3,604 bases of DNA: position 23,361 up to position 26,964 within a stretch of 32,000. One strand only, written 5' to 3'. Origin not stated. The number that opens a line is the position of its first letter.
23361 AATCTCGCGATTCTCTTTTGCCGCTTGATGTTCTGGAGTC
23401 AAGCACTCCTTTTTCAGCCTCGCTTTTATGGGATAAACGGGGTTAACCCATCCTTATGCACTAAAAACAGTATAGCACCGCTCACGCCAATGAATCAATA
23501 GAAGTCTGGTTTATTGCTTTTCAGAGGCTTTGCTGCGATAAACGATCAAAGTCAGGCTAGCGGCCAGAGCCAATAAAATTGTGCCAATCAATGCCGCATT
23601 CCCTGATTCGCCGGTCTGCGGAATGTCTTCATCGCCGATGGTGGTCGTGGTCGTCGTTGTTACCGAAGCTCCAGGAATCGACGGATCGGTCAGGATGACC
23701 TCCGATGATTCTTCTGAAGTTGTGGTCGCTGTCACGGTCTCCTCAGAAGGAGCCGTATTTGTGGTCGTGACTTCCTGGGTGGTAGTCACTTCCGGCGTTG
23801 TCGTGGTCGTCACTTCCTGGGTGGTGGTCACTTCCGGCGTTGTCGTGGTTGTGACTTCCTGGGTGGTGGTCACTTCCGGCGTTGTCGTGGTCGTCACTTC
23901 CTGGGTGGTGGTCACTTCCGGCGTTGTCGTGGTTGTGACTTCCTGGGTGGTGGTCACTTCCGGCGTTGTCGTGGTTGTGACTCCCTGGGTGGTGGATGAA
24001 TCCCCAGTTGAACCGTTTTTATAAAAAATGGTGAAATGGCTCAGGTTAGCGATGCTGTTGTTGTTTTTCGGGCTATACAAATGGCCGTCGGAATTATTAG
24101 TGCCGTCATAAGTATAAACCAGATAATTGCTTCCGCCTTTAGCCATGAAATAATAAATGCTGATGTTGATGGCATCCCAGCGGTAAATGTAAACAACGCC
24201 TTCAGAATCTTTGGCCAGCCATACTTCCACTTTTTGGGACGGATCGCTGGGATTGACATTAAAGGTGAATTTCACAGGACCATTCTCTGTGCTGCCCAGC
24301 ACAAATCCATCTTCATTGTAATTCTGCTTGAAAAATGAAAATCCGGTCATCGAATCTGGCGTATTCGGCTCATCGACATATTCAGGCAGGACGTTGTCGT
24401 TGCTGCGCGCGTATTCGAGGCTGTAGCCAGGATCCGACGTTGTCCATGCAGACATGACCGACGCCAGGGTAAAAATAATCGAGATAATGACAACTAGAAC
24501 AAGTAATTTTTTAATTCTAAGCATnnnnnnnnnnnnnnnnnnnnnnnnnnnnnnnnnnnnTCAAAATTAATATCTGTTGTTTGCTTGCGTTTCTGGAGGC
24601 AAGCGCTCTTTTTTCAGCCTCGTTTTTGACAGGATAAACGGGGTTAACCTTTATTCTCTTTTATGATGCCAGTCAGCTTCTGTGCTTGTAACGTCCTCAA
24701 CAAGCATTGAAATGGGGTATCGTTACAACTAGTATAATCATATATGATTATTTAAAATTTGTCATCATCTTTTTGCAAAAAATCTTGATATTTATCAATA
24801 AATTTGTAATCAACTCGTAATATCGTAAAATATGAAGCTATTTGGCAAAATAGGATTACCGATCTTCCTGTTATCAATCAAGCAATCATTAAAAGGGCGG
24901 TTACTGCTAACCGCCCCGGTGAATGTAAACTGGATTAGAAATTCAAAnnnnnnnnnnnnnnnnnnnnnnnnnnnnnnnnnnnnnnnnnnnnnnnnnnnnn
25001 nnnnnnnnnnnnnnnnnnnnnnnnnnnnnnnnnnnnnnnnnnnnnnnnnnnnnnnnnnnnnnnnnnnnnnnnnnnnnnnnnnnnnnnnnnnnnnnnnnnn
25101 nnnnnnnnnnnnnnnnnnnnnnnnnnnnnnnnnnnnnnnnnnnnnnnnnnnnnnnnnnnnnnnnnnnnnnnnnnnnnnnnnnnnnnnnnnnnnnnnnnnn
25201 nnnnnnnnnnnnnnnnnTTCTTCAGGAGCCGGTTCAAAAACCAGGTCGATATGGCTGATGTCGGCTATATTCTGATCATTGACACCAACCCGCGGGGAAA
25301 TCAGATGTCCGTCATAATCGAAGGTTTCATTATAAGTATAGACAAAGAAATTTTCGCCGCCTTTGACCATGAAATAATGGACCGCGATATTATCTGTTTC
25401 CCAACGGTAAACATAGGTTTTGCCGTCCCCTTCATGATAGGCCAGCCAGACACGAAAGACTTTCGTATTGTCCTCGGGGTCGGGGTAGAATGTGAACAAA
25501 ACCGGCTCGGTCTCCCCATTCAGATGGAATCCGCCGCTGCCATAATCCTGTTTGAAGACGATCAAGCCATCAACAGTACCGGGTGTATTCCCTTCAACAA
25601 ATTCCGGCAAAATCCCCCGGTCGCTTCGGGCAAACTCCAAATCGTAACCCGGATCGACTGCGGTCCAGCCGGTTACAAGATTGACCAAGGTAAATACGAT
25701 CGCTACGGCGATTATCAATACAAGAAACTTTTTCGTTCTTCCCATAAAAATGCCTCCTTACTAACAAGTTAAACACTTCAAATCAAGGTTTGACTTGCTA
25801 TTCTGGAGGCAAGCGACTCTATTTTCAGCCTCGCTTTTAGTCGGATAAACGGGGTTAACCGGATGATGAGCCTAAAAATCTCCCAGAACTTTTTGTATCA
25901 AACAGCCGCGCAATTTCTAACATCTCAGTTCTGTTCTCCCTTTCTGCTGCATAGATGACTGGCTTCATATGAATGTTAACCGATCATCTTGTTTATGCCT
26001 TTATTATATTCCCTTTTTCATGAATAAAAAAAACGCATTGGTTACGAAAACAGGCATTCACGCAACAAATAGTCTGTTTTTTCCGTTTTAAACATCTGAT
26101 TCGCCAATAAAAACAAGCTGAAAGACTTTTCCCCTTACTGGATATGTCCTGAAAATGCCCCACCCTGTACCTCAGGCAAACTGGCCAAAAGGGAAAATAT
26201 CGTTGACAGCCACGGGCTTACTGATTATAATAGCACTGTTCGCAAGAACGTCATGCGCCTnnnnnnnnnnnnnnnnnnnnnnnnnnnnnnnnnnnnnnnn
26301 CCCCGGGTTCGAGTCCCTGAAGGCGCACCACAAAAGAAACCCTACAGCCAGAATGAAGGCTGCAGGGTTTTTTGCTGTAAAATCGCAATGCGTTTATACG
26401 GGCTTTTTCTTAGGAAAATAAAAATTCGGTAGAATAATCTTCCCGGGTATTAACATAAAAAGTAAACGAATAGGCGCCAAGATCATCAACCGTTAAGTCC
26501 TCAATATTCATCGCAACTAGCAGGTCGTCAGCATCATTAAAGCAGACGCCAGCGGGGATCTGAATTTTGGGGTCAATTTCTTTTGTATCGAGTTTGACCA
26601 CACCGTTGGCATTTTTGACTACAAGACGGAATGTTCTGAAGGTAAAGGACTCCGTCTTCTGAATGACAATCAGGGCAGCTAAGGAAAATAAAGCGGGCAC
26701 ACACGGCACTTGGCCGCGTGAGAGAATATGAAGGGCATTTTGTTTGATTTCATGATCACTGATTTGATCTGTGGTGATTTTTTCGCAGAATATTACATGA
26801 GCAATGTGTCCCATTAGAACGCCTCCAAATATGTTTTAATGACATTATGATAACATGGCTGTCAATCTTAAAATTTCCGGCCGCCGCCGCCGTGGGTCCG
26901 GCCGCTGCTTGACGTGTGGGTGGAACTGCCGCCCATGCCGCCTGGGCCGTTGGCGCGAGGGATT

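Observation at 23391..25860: Three copies of a ~58-nt conserved leader RNA motif containing an anti-Shine-Dalgarno segment, upstream of surface-protein genes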

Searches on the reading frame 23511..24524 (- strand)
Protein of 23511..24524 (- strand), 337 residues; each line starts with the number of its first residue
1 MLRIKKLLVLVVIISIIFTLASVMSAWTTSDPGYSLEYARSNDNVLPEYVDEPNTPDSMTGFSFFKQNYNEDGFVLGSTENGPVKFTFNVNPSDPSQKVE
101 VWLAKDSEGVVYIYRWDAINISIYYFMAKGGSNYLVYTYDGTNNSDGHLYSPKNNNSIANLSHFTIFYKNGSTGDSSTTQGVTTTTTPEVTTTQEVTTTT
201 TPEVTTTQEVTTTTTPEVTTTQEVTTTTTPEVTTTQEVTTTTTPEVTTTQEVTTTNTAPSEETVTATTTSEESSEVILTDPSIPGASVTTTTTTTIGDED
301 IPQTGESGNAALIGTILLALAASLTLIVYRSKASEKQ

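Call 10: search_protein_families(library=pfam, proteins=[window:23511-24524:-], max_evalue=0.01)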
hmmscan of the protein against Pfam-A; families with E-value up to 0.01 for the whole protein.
window:23511-24524:- (337 aa): 0 families

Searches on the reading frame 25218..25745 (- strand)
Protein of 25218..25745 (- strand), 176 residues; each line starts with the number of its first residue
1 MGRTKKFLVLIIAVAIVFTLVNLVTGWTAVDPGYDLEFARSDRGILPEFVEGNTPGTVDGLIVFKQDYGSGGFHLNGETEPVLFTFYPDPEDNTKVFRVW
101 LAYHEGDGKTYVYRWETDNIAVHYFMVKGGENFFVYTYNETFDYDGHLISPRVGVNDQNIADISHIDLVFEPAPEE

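Call 11: find_homologous_proteins(query=window:25218-25745:-, max_evalue=0.001)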
Query seq(176 aa) (176 aa): 5 proteins with E <= 0.001 among 34 candidates.
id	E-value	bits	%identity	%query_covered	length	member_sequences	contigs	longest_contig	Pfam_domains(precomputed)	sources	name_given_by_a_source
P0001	4.6e-116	403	100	100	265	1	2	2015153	-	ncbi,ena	-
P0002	3.7e-80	286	70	100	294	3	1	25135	-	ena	-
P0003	8.6e-79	282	70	98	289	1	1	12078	-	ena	-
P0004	1.5e-76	275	68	100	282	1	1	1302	-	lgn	-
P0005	2.1e-60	222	59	99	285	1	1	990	-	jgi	-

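Call 13: find_encoding_contigs(protein=P0002, flank=10000, max_places=3)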
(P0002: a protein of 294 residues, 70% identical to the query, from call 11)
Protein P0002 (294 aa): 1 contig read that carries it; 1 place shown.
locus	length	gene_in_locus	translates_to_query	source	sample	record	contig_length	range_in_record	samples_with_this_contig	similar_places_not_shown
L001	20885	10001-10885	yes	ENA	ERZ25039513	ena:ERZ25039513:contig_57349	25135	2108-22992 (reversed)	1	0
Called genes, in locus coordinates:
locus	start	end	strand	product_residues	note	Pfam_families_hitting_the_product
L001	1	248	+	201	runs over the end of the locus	PF01266:DAO (weak), PF13450:NAD_binding_8 (faint)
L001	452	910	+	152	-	PF21688:FAD-depend_C (weak)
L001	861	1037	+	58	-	-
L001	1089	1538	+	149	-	-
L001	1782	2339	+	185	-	-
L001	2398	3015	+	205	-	-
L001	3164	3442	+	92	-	-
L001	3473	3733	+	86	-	-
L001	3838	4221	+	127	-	-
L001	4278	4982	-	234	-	-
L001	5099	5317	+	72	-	-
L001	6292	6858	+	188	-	PF05685:Uma2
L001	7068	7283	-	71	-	-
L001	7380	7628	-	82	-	PF07411:DUF1508 (weak)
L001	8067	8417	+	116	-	PF00545:Ribonuclease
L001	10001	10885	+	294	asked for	-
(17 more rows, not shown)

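Call 14: find_encoding_contigs(protein=P0003, flank=10000, max_places=3)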
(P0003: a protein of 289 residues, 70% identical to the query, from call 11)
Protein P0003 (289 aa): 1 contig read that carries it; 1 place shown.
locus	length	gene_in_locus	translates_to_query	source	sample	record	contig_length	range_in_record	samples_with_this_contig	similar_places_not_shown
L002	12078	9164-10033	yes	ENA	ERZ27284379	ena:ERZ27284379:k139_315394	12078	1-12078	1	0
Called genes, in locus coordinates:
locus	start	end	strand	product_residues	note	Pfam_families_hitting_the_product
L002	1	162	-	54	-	?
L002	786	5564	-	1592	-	PF19077:Big_13 (faint), PF13306:LRR_5, PF13855:LRR_8 (faint), PF13306:LRR_5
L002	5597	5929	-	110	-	-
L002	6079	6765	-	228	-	PF00072:Response_reg, PF00196:GerE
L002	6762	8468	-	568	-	PF16927:HisKA_7TM, PF00989:PAS (faint), PF08448:PAS_4 (faint), PF07730:HisKA_3, PF02518:HATPase_c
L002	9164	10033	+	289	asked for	-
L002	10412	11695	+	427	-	PF00596:Aldolase_II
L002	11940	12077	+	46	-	?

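Call 15: find_encoding_contigs(protein=P0001, flank=10000, max_places=3)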
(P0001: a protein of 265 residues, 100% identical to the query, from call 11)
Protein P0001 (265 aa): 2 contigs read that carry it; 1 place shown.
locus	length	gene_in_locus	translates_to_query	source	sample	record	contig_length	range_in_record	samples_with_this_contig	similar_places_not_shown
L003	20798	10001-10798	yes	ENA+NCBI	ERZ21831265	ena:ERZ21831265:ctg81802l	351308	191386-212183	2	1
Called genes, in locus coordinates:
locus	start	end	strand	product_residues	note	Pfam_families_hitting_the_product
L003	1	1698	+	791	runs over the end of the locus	PF01637:ATPase_2 (faint), PF00004:AAA, PF17871:AAA_lid_9, PF00158:Sigma54_activat (weak), PF00004:AAA, PF07724:AAA_2, PF07728:AAA_5, PF10431:ClpB_D2-small, +9 more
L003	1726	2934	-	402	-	PF01960:ArgJ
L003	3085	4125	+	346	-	PF06161:DUF975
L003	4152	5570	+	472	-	PF00890:FAD_binding_2 (faint), PF01134:GIDA (faint), PF01266:DAO (faint), PF07992:Pyr_redox_2 (faint), PF21688:FAD-depend_C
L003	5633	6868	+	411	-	PF13421:Band_7_1, PF12773:DZR (faint), PF13240:Zn_Ribbon_1 (faint), PF13248:Zn_ribbon_3 (faint)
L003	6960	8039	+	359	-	-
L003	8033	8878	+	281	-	PF04536:TPM_phosphatase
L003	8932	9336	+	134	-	PF22091:DUF6941 (weak)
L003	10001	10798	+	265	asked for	-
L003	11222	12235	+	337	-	-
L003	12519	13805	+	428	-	PF00596:Aldolase_II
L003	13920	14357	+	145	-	PF05025:RbsD_FucU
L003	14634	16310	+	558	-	PF05157:MshEN, PF13401:AAA_22 (faint), PF13191:AAA_16 (faint), PF00437:T2SSE, PF25199:nSTAND_NTPase5 (faint)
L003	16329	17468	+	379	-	PF00437:T2SSE, PF13555:AAA_29 (faint)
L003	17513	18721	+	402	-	PF28597:T2SSF_N, PF00482:T2SSF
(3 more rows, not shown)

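Call 74: list_cluster_members(proteins=[P0001])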
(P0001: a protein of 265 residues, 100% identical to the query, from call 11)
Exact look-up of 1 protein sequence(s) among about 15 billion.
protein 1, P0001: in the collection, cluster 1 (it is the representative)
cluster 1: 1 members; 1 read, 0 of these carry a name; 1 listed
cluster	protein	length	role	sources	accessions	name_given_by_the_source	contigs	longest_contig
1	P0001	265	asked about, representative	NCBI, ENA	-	-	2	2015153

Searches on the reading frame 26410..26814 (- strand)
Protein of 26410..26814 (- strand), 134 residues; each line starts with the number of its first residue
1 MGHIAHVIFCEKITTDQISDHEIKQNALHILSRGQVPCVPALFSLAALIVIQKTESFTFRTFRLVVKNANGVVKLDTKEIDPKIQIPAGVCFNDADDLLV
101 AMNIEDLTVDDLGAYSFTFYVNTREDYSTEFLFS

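Call 10: search_protein_families(library=pfam, proteins=[window:26410-26814:-], max_evalue=0.01)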
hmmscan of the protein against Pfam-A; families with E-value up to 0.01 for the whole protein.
window:26410-26814:- (134 aa): 1 family
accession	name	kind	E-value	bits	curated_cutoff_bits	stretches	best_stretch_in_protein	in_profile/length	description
PF22091.2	DUF6941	-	6e-06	27.1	27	1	9-128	5-119/125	Family of unknown function (DUF6941)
